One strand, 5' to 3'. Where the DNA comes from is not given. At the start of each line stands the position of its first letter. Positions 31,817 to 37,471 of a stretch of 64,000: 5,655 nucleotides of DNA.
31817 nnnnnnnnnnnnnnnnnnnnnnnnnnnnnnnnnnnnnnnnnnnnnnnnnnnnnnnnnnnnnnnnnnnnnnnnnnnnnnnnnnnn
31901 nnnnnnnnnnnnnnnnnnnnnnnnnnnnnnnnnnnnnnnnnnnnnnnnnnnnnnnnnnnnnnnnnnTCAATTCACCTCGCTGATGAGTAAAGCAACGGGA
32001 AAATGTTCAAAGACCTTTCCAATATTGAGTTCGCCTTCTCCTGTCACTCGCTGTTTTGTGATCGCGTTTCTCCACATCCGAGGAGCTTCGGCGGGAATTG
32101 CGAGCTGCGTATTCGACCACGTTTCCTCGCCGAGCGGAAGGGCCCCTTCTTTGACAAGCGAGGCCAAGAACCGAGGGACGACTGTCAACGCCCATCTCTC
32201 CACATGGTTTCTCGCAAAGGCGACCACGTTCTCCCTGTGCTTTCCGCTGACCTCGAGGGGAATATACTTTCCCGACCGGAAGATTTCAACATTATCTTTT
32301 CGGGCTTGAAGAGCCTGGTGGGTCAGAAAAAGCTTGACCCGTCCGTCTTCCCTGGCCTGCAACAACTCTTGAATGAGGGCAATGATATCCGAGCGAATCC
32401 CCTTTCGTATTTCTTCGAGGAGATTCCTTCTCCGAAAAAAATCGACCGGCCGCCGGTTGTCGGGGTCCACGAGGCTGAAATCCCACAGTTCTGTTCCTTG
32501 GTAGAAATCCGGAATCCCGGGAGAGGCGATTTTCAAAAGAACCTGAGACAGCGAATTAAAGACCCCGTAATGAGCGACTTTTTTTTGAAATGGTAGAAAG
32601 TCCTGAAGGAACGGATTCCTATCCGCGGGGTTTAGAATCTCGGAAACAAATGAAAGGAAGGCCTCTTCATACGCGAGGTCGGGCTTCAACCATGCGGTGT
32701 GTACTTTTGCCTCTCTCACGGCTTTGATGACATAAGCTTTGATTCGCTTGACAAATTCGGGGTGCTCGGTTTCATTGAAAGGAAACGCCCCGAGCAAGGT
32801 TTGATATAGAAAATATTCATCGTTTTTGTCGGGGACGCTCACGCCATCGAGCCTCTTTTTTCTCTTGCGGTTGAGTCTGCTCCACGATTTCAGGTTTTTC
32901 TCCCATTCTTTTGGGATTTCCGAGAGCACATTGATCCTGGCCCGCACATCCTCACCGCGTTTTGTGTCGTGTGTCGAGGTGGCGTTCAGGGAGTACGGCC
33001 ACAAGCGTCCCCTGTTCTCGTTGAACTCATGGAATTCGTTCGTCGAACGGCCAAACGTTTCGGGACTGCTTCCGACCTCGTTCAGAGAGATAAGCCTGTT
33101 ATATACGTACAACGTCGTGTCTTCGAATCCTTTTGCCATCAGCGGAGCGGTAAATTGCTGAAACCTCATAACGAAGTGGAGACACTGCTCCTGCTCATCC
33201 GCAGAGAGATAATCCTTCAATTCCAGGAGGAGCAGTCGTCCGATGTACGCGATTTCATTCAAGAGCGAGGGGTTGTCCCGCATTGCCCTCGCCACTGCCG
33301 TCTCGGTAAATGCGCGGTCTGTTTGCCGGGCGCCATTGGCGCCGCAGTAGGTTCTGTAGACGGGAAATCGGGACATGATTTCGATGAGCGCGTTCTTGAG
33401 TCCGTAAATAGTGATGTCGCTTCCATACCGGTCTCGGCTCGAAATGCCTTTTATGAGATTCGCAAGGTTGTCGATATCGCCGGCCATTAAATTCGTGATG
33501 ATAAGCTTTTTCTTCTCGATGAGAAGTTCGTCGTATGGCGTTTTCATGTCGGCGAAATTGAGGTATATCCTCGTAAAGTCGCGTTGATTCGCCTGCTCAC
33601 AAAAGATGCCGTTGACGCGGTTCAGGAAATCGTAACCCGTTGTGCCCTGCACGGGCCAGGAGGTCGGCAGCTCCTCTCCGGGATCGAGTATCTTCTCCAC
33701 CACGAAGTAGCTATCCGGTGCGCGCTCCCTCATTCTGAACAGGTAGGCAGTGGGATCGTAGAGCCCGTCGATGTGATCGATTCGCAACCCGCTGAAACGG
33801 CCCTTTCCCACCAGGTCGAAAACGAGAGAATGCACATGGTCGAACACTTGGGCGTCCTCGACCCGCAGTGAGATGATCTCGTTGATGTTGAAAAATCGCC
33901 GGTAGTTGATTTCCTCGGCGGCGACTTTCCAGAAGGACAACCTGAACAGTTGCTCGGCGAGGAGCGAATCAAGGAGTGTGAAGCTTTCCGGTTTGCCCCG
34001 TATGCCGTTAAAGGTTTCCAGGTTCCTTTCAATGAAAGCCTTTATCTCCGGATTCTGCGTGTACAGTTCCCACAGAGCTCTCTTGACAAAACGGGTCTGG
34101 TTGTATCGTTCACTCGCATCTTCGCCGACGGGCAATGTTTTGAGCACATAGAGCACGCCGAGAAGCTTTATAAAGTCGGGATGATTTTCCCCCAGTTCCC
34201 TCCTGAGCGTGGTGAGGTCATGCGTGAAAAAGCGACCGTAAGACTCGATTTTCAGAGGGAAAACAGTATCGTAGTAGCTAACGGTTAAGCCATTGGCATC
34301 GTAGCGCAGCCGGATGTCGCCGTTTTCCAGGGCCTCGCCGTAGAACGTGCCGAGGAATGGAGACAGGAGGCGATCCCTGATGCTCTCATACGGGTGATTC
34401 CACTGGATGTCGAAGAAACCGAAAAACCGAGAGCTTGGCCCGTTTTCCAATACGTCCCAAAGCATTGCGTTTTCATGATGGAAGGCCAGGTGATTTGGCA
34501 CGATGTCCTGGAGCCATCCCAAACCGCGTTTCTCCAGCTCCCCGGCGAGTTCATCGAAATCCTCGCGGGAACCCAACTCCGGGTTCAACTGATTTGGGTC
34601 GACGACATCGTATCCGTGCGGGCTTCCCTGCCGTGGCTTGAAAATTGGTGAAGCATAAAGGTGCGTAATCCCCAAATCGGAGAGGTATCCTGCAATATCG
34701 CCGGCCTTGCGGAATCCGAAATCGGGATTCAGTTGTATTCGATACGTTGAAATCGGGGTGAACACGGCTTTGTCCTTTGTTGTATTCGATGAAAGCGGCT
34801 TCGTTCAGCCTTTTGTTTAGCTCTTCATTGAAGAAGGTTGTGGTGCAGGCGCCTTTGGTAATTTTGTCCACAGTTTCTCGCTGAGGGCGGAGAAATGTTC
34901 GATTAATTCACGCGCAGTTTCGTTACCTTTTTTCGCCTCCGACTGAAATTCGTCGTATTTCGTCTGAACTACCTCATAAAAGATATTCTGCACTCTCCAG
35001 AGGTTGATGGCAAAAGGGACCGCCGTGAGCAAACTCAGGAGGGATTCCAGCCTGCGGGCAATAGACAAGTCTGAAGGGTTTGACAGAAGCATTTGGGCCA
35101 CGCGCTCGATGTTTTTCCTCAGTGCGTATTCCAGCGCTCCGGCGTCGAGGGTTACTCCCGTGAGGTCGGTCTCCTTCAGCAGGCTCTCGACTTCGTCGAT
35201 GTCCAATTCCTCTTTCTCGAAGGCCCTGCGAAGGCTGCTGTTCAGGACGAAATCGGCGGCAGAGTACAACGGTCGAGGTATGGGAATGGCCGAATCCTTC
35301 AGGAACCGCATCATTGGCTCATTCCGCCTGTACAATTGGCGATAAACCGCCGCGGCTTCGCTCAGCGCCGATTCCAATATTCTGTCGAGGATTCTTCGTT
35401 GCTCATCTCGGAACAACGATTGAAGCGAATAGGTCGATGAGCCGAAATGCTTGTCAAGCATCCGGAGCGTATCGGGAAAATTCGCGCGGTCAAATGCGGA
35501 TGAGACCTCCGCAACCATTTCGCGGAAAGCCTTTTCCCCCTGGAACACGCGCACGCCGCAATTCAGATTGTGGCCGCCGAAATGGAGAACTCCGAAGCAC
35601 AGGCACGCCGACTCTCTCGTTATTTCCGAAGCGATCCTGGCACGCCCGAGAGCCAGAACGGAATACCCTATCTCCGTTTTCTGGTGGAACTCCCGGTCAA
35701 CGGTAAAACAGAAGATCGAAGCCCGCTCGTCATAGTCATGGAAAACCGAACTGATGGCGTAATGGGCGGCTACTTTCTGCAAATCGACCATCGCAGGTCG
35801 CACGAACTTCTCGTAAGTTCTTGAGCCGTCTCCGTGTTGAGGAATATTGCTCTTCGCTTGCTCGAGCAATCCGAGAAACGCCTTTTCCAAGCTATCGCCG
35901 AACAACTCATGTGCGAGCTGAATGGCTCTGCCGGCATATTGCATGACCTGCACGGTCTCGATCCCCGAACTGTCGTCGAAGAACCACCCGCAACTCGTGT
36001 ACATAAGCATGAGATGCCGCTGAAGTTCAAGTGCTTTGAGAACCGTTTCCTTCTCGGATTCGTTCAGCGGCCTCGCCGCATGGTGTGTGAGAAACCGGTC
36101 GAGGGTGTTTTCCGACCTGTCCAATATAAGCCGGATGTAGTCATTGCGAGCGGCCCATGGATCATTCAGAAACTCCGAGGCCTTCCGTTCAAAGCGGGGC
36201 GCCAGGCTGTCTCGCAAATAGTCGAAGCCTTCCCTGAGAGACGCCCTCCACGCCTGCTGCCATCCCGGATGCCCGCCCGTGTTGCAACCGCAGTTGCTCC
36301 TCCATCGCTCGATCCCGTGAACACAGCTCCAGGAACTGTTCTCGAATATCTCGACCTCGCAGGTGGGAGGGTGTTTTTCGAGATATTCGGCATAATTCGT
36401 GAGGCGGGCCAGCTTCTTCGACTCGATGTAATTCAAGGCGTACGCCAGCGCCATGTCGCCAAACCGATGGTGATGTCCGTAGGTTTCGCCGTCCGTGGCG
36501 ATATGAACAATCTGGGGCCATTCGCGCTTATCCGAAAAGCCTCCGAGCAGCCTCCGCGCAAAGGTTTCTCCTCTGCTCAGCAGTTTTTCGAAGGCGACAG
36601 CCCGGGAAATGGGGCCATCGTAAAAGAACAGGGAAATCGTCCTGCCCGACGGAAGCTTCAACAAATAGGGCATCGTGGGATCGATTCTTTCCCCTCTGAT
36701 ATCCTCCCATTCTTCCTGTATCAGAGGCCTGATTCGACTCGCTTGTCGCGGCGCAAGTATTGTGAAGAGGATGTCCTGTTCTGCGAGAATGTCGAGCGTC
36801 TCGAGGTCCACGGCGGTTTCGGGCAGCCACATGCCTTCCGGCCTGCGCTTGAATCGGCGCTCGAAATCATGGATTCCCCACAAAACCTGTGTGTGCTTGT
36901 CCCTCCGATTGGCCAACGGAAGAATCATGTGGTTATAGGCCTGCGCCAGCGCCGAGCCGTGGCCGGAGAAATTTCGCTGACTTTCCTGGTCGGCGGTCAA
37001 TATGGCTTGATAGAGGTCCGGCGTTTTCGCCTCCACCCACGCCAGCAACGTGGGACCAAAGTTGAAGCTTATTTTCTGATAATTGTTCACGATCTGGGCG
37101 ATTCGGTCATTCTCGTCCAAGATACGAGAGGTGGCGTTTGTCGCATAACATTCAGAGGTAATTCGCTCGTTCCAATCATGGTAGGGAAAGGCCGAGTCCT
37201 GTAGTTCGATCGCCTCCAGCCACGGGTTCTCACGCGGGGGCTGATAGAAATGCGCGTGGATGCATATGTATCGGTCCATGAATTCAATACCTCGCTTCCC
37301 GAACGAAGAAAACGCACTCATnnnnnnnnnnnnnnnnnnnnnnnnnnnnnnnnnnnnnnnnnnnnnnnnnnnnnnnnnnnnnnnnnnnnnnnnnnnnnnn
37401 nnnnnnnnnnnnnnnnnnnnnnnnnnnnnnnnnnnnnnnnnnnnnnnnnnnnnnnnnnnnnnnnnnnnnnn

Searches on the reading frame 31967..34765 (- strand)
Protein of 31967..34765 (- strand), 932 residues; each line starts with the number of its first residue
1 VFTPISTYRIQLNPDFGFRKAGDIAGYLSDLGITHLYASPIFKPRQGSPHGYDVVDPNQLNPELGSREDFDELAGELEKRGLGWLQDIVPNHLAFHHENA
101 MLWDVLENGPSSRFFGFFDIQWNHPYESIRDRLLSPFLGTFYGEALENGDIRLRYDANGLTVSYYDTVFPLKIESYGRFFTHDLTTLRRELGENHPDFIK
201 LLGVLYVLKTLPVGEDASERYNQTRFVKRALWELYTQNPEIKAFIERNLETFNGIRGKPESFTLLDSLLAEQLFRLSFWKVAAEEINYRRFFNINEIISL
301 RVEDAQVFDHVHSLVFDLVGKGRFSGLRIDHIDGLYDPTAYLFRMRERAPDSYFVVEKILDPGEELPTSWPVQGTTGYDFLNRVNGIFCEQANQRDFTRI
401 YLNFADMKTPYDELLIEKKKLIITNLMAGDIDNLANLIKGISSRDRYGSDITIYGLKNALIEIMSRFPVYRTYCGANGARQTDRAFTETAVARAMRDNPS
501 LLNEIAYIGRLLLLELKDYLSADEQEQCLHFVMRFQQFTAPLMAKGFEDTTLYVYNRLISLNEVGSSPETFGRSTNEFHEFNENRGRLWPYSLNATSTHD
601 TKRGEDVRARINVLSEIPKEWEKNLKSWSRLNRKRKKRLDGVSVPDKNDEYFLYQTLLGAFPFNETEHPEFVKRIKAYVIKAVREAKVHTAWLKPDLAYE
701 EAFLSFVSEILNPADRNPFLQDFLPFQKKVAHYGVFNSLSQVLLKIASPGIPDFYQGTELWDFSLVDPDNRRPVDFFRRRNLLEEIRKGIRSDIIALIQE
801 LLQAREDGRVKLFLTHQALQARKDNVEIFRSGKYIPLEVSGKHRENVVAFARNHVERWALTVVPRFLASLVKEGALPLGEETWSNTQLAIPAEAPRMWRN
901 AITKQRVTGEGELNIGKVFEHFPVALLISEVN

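Call 38: search_protein_families(library=pfam, proteins=[window:31967-34765:-], max_evalue=0.0001)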
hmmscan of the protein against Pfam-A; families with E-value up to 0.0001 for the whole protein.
window:31967-34765:- (932 aa): 1 family
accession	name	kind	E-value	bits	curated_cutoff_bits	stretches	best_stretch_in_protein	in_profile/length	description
PF00128.31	Alpha-amylase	-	2e-15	57.4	22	1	27-98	27-97/446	Alpha amylase, catalytic domain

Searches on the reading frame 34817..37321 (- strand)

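Call 38: search_protein_families(library=pfam, proteins=[window:34817-37321:-], max_evalue=0.0001)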
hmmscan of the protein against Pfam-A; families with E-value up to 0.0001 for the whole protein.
window:34817-37321:- (834 aa): 2 families
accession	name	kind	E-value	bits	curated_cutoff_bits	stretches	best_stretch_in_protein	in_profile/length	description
PF12055.13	DUF3536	-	3e-116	388.2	25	1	354-637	1-284/284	Domain of unknown function (DUF3536)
PF03065.20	Glyco_hydro_57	-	1.6e-19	70.8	21.2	1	57-321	46-286/291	Glycosyl hydrolase family 57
